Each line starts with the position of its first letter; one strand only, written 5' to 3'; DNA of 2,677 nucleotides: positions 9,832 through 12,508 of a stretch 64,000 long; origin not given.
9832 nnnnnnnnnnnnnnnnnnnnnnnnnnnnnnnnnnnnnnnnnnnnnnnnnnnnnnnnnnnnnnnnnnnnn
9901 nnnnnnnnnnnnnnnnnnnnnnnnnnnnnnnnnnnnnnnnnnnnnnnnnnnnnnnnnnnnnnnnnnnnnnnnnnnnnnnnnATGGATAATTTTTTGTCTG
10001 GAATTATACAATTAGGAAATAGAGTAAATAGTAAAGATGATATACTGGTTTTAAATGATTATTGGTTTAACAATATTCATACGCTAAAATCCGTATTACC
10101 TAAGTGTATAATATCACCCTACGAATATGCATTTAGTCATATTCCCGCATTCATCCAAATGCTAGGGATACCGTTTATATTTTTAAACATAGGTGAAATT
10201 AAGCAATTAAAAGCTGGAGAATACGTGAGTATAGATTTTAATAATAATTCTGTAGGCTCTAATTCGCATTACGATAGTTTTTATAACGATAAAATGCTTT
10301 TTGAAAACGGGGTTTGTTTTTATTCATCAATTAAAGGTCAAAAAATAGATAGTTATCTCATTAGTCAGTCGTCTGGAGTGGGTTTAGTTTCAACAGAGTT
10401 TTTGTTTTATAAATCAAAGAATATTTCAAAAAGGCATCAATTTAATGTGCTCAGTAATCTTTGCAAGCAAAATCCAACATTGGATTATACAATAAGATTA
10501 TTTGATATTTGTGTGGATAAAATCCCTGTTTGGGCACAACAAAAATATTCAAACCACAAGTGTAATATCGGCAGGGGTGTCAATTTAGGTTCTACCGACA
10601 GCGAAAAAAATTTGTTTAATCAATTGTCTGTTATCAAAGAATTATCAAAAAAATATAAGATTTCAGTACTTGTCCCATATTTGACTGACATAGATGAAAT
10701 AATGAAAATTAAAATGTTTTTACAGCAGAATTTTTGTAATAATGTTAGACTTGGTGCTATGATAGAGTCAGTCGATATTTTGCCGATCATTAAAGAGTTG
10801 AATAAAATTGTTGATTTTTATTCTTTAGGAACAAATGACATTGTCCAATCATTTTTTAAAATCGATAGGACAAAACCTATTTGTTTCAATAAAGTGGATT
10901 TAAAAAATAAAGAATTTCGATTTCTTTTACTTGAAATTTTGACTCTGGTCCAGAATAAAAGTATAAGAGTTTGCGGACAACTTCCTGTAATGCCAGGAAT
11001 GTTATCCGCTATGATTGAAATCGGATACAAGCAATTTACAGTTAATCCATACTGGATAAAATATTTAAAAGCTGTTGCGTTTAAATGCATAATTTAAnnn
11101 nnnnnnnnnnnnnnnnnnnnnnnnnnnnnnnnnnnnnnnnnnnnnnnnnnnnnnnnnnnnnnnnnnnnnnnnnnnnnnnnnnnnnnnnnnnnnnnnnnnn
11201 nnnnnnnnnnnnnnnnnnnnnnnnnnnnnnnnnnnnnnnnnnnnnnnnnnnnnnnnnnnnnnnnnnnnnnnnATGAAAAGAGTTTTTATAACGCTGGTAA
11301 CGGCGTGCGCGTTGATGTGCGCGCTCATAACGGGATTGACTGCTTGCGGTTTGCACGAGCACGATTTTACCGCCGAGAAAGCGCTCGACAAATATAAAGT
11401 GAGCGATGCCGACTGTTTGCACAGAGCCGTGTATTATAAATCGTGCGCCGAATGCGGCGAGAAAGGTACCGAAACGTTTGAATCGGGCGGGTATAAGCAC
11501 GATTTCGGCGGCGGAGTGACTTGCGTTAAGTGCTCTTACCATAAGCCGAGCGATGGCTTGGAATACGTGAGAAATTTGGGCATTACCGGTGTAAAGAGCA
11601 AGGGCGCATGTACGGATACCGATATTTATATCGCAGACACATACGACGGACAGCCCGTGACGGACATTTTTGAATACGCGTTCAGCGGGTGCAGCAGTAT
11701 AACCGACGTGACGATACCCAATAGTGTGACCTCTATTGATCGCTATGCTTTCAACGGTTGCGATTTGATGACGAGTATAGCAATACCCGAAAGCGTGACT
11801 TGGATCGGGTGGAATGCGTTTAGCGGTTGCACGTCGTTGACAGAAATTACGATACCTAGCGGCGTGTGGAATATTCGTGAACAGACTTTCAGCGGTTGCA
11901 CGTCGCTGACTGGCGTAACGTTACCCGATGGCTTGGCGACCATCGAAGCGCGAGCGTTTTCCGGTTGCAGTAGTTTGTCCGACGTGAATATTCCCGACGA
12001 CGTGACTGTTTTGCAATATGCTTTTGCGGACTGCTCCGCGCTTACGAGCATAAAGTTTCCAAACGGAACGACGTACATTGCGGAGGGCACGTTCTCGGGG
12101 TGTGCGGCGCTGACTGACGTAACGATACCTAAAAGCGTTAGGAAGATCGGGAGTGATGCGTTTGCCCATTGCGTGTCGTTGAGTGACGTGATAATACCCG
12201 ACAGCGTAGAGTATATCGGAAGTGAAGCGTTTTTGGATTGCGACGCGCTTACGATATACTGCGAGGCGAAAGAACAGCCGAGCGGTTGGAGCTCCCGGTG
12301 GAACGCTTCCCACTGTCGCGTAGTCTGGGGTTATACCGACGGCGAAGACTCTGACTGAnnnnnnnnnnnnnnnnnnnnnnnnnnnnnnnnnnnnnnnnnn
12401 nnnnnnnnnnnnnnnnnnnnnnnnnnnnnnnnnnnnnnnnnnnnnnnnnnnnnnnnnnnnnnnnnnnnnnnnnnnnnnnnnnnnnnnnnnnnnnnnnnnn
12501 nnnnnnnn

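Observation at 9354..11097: AT-rich two-gene island: TM-PLD-like protein translationally coupled to a PEP-utilising enzyme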

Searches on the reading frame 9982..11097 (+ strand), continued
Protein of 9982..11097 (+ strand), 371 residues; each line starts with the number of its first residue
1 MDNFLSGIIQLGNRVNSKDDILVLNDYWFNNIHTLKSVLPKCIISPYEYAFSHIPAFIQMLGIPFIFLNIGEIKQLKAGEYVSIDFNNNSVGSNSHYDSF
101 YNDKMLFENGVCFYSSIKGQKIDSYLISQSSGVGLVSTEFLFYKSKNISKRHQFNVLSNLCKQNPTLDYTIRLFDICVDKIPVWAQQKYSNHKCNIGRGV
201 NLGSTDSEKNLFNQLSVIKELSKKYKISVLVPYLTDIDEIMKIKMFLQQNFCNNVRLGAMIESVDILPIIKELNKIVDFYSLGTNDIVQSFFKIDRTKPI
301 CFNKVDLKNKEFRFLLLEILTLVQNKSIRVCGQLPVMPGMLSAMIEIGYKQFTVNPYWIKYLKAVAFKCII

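Call 49: fold_search(model_id=the predicted structure, library=pdb)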
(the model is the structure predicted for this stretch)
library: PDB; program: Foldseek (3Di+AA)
matches with E <= 10: 1697; with E <= 0.001: 442
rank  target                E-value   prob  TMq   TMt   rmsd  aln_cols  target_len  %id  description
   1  9a4v_A                1.7e-18  1.00  0.68  0.47   6.8       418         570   18  Integrative model of PT1-ODO2 by crosslinking MS and deep learning (released 2024-09-18)
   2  2hwg_A                1.8e-18  1.00  0.69  0.46   7.5       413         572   20  Structure of phosphorylated Enzyme I of the phosphoenolpyruvate:sugar phosphotransferase system (released 2006-11-14)
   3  5jvl_C                1.0e-17  1.00  0.67  0.33   7.1       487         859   15  C4-type pyruvate phospate dikinase: nucleotide binding domain with bound ATP analogue (released 2017-04-05)
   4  2kx9_MODEL_1_A        1.1e-17  1.00  0.61  0.40  11.0       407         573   20  Solution Structure of the Enzyme I dimer Using Residual Dipolar Couplings and Small Angle X-Ray Scattering (released 2010-09-15)
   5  5jvl_A                1.1e-17  1.00  0.67  0.32   7.1       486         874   15  C4-type pyruvate phospate dikinase: nucleotide binding domain with bound ATP analogue (released 2017-04-05)
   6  5jvj_B                1.3e-17  1.00  0.68  0.35   7.0       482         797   15  C4-type pyruvate phosphate dikinase: different conformational states of the nucleotide binding domain in the dimer (released 2017-04-05)
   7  2l5h_MODEL_1_A        1.4e-17  1.00  0.61  0.40  12.7       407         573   20  Solution Structure of the H189Q mutant of the Enzyme I dimer Using Residual Dipolar Couplings and Small Angle  (released 2011-01-12)
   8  5jvn                  1.6e-17  1.00  0.66  0.31   7.2       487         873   15  C3-type pyruvate phosphate dikinase: intermediate state of the central domain in the swiveling mechanism (released 2017-04-05)
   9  5lu4_A                2.8e-17  1.00  0.59  0.28  10.2       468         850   16  C4-type pyruvate phosphate dikinase: conformational intermediate of central domain in the swiveling mechanism (released 2017-05-24)
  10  2wqd                  6.4e-17  1.00  0.61  0.42   7.8       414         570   17  Crystal structure of enzyme I of the phosphoenolpyruvate:sugar phosphotransferase system in the dephosphorylated state (released 2009-10-13)
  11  2hro                  8.1e-17  1.00  0.60  0.42  11.3       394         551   18  Structure of the full-lenght Enzyme I of the PTS system from Staphylococcus carnosus (released 2006-09-19)
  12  5jvj_A                9.7e-17  1.00  0.66  0.32   7.2       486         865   16  C4-type pyruvate phosphate dikinase: different conformational states of the nucleotide binding domain in the dimer (released 2017-04-05)
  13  5lu4_B                9.7e-17  1.00  0.60  0.29   9.9       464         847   16  C4-type pyruvate phosphate dikinase: conformational intermediate of central domain in the swiveling mechanism (released 2017-05-24)
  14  2r82                  2.4e-16  1.00  0.62  0.30   7.5       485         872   13  Pyruvate phosphate dikinase (PPDK) triple mutant R219E/E271R/S262D adapts a second conformational state (released 2008-01-01)
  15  1vbh                  3.2e-16  1.00  0.65  0.31   7.4       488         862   16  Pyruvate Phosphate Dikinase with bound Mg-PEP from Maize (released 2005-03-08)
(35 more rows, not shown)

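Call 57: find_related_loci(query=A5, collection=genome_contigs, flank=8000)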
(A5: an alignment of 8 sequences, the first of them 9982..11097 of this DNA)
Query A5 (371 aa) in genome_contigs; peptide patterns used: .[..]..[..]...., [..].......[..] (x = any residue, [..] = any of these).
30 stretches matched a pattern; 2 encode a relative of the query (tblastn E <= 1e-3); 2 distinct loci.
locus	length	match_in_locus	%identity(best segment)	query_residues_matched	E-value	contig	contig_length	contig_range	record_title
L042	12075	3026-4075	38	16-363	5e-76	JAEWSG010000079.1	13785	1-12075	MAG: Bacillota bacterium isolate OH_SBrB_95 k127_397924, whole genome shotgun sequence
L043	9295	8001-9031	37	21-363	6e-59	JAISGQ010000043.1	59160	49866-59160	MAG: Oscillospiraceae bacterium isolate Hm464_bin109 k119_684735, whole genome shotgun sequence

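Call 58: find_related_loci(query=A5, collection=viral_contigs, flank=8000)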
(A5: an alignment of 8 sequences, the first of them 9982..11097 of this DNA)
Query A5 (371 aa) in viral_contigs; peptide patterns used: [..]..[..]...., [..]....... (x = any residue, [..] = any of these).
28 stretches matched a pattern, but none encodes a relative of the query by tblastn (E <= 1e-3).

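Call 59: find_related_loci(query=A5, collection=metagenome_contigs, flank=8000)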
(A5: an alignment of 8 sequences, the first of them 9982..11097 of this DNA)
Query A5 (371 aa) in metagenome_contigs; peptide patterns used: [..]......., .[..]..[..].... (x = any residue, [..] = any of these).
95 stretches matched a pattern; 6 encode a relative of the query (tblastn E <= 1e-3); 6 distinct loci.
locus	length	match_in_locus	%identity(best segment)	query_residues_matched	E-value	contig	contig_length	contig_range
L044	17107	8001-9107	36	1-365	4e-80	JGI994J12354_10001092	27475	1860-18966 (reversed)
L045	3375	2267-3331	37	13-363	1e-75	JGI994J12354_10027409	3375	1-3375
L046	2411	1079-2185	38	1-364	2e-76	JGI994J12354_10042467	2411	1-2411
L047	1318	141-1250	35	1-363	8e-68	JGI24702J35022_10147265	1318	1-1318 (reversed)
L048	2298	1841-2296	32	1-140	5e-11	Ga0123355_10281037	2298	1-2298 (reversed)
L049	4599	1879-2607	23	132-365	7e-10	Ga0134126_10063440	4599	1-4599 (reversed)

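Call 79: search_dna_similar(query=window:9982-11097:+, collection=plasmids, mode=protein, max_evalue=1e-8, max_rows=15)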
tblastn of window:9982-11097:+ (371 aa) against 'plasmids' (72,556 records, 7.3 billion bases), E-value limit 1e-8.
Records with a match: 81; places in all: 85; records where one place covers at least 80% of the query: 20.
Best place of each record, by identity: <60% 81.
By first word of the organism name: Ralstonia 20; Acinetobacter 16; Azospirillum 11; Klebsiella 5; Sinorhizobium 4; Escherichia 4; Vibrio 2; Salmonella 2; Neisseria 2; Proteus 2; and 13 more.
By predicted mobility (MOB-suite, as given by PLSDB): non-mobilizable 55; mobilizable 23; conjugative 3.
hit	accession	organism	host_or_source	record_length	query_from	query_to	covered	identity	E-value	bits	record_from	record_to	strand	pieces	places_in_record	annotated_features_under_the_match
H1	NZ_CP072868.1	Rhizobium sp. NLR16a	lentil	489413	24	365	92%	25.1%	4e-19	97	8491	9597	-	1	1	ptsP: phosphoenolpyruvate--protein phosphotransferase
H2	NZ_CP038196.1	Paracoccus versutus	single cell,soil adjacent to the roots ...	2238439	50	370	87%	23.2%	2e-12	77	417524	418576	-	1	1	none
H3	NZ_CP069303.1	Shinella sp. PSBB067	monoisolate,Minnesota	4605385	24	365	92%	21.7%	7e-17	90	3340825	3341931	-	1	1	none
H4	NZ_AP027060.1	Haliovirga abyssi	-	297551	52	363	84%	23.5%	3e-11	73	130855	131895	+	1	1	ptsP: phosphoenolpyruvate--protein phosphotransferase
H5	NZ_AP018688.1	Vibrio rumoiensis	-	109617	52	364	84%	23.3%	6e-16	87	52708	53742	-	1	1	ptsP: phosphoenolpyruvate--protein phosphotransferase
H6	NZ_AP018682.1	Vibrio casei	-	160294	52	364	84%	23.3%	6e-16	87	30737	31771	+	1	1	ptsP: phosphoenolpyruvate--protein phosphotransferase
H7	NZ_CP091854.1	Terrarubrum flagellatum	cell culture,forest soil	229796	50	363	85%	23.1%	4e-14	81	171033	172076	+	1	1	ptsP: phosphoenolpyruvate--protein phosphotransferase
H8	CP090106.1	Sinorhizobium meliloti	Medicago,Cell culture,Plant nodule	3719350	24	365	92%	20.9%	6e-16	87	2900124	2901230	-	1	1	ptsP: phosphoenolpyruvate--protein phosphotransferase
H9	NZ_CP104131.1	Sinorhizobium sp. K101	Phaseolus vulgaris,cell ...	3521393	24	365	92%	20.9%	1e-15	86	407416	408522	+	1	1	none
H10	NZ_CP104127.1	Sinorhizobium sp. M103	Phaseolus vulgaris,cell ...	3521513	24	365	92%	20.9%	1e-15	86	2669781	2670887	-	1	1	none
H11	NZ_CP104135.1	Sinorhizobium sp. C101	Phaseolus vulgaris,cell ...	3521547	24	365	92%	20.9%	1e-15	86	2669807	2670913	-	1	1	none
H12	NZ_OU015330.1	Salmonella enterica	Homo sapiens,feces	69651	52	365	85%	21.7%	2e-9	67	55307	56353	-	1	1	ptsI: phosphoenolpyruvate-protein phosphotransferase PtsI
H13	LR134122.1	Klebsiella aerogenes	not available: to be reported later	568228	52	365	85%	21.5%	4e-10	69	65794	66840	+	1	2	ptsI_1: phosphoenolpyruvate-protein phosphotransferase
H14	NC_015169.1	Deinococcus proteolyticus MRP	feces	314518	52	365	85%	21.4%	4e-11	72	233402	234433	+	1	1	ptsP: phosphoenolpyruvate--protein phosphotransferase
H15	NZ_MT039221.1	Serratia proteamaculans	-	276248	52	365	85%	21.1%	2e-9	67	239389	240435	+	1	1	ptsI: phosphoenolpyruvate-protein phosphotransferase PtsI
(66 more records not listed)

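Call 87: search_protein_families(library=pfam, proteins=[L001:4324-4899:-, L016:4299-5900:+, L013:2639-3667:-, L013:4786-5691:-, L007:5208-6467:+, L018:527-1315:+], max_evalue=0.01)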
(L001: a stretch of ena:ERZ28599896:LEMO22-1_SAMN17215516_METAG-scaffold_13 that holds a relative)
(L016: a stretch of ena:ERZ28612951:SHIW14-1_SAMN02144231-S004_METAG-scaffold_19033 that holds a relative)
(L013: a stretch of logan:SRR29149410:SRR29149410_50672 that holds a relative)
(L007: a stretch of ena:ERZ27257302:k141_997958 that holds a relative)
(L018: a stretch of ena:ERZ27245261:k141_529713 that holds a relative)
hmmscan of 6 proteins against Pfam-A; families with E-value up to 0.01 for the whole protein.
L001:4324-4899:- (191 aa): 0 families

L016:4299-5900:+ (533 aa): 1 family
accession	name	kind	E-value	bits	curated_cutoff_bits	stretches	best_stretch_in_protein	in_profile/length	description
PF13365.12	Trypsin_2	-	0.00047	21.4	27.6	1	360-505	1-144/144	Trypsin-like peptidase domain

L013:2639-3667:- (342 aa): 0 families

L013:4786-5691:- (301 aa): 1 family
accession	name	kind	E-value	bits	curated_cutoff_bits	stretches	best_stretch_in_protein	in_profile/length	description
PF24217.1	DUF7436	-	0.0015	18.9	34.2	1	142-265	31-151/153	Family of unknown function (DUF7436)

L007:5208-6467:+ (419 aa): 0 families

L018:527-1315:+ (262 aa): 7 families
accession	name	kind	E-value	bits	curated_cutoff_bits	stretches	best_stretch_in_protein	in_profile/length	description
PF13238.12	AAA_18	-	7.5e-08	33.3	29.4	1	46-193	1-120/128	AAA domain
PF13671.12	AAA_33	-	0.00039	21.2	27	1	45-107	1-47/143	AAA domain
PF13207.12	AAA_17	-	0.0037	18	27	0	49-84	1-37/136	AAA domain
PF00004.35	AAA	-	0.0041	18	21.2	1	47-76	2-31/131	ATPase family associated with various cellular activities (AAA)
PF01202.28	SKI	-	0.0081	16.7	22.1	0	53-77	2-26/159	Shikimate kinase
PF08433.16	KTI12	-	0.0083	16.1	22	0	45-91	3-50/271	Chromatin associated protein KTI12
PF01637.24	ATPase_2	-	0.0095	16.2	33.2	1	45-113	22-89/225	ATPase domain predominantly from Archaea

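Call 88: search_protein_families(library=padloc, proteins=[L004:7134-7733:+, L016:4299-5900:+, L016:6246-6686:+, L016:6832-7413:+, L007:5208-6467:+], max_evalue=0.001)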
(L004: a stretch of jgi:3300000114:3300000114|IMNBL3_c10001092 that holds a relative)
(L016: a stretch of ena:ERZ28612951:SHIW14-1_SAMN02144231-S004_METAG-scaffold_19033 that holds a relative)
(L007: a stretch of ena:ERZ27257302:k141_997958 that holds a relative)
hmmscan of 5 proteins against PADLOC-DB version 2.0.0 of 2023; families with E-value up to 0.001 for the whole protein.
L004:7134-7733:+ (199 aa): 2 families
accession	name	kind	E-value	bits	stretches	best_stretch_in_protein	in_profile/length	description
PDLC04690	PDC-M51B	-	3.1e-12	44.6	1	1-148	1-146/191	-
PDLC02911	VakA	-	7.9e-11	40.8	1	3-193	5-162/163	-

L016:4299-5900:+ (533 aa): 2 families
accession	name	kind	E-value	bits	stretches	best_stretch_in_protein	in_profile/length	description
PDLC02959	RT-Protease_XI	-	2.6e-09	34.5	1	354-523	346-505/510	single gene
PDLC02960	RT-Protease_XI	-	1e-08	32.6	1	355-525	345-503/506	single gene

L016:6246-6686:+ (146 aa): 0 families

L016:6832-7413:+ (193 aa): 3 families
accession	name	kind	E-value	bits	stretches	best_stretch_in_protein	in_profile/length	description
PDLC04690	PDC-M51B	-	9.5e-16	56.1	1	2-189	4-185/191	-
PDLC02911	VakA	-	9.4e-13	47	1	3-187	5-159/163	-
PDLC02905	pVip-kinase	-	8.8e-05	19.9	0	3-189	5-170/474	Viperin-kinase fusion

L007:5208-6467:+ (419 aa): 0 families

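Call 116: search_dna_similar(query=window:9982-11097:+, collection=phages, mode=protein, max_evalue=0.001, max_rows=10)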
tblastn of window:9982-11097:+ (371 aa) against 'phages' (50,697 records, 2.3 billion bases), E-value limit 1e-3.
Records with a match: 19; places in all: 19; records where one place covers at least 80% of the query: 2.
Best place of each record, by identity: <60% 19.
By first word of the organism name: Bacteriophage 6; Salmonella 4; Acinetobacter 4; Pseudomonas 2; Listeria 2; Staphylococcus 1.
By host as written in the record: - 10; Salmonella enterica subsp. enterica serovar Kentucky 2; Homo sapiens 2; Pseudomonas aeruginosa 2; Listeria monocytogenes 2; Staphylococcus aureus 1.
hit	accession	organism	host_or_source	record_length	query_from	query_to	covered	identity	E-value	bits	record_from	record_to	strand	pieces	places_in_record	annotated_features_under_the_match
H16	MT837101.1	Bacteriophage sp.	human fecal samples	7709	18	369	95%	20.8%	4e-11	71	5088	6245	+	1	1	record has no annotation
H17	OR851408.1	Salmonella phage S.Kent 1-2-1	Salmonella enterica subsp. enterica ...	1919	52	365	85%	21.7%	3e-10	67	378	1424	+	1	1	record has no annotation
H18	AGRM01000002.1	Salmonella enterica subsp. houtenae str. ATCC BAA-1581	Homo sapiens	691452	75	363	78%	22.5%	1e-9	66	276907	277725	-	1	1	phosphoenolpyruvate-protein phosphotransferase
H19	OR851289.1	Salmonella phage S.Kent 1-2-1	Salmonella enterica subsp. enterica ...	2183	75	363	78%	21.3%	9e-10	66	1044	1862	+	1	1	record has no annotation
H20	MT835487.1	Bacteriophage sp.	human fecal samples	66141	119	356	64%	25.8%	7e-11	70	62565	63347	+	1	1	record has no annotation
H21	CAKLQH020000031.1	Acinetobacter phage MD-2021a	not known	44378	130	364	63%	24.0%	4e-12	74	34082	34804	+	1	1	ptsI: PEP-protein phosphotransferase system enzyme I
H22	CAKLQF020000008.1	Acinetobacter phage MD-2021a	not known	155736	130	364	63%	24.0%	4e-12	74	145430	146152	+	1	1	ptsI: PEP-protein phosphotransferase system enzyme I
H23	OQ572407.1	Pseudomonas phage Y5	Pseudomonas aeruginosa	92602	130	364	63%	24.0%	1e-11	72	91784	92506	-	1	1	record has no annotation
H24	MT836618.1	Bacteriophage sp.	human fecal samples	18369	120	363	66%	22.7%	6e-11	70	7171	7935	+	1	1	record has no annotation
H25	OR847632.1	Listeria phage LM 4-11-1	Listeria monocytogenes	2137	94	359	72%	20.5%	2e-4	49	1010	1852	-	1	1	record has no annotation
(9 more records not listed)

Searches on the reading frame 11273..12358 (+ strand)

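Call 4: search_protein_families(library=pfam, proteins=[window:11273-12358:+], max_evalue=1)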
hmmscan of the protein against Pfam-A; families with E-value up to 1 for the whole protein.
window:11273-12358:+ (361 aa): 6 families
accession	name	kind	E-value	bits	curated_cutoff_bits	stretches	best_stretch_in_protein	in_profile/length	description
PF13306.12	LRR_5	-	1.6e-60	203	27.7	2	130-248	1-116/127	BspA type Leucine rich repeat region (6 copies)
PF13855.12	LRR_8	-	6.2e-06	26.3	27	0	150-194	11-56/61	Leucine rich repeat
PF05725.18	FNIP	-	0.0048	17.5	21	0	142-178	4-39/44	FNIP Repeat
PF21659.2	Flavi_E_stem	-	0.018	15.9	27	1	154-194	47-87/95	Flavivirus envelope glycoprotein E, stem/anchor domain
PF03804.19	DUF325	-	0.04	14.2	28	0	231-261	87-117/137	Viral proteins of unknown function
PF19770.4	DUF6256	-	0.12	12.9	25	0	205-220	74-89/109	Family of unknown function (DUF6256)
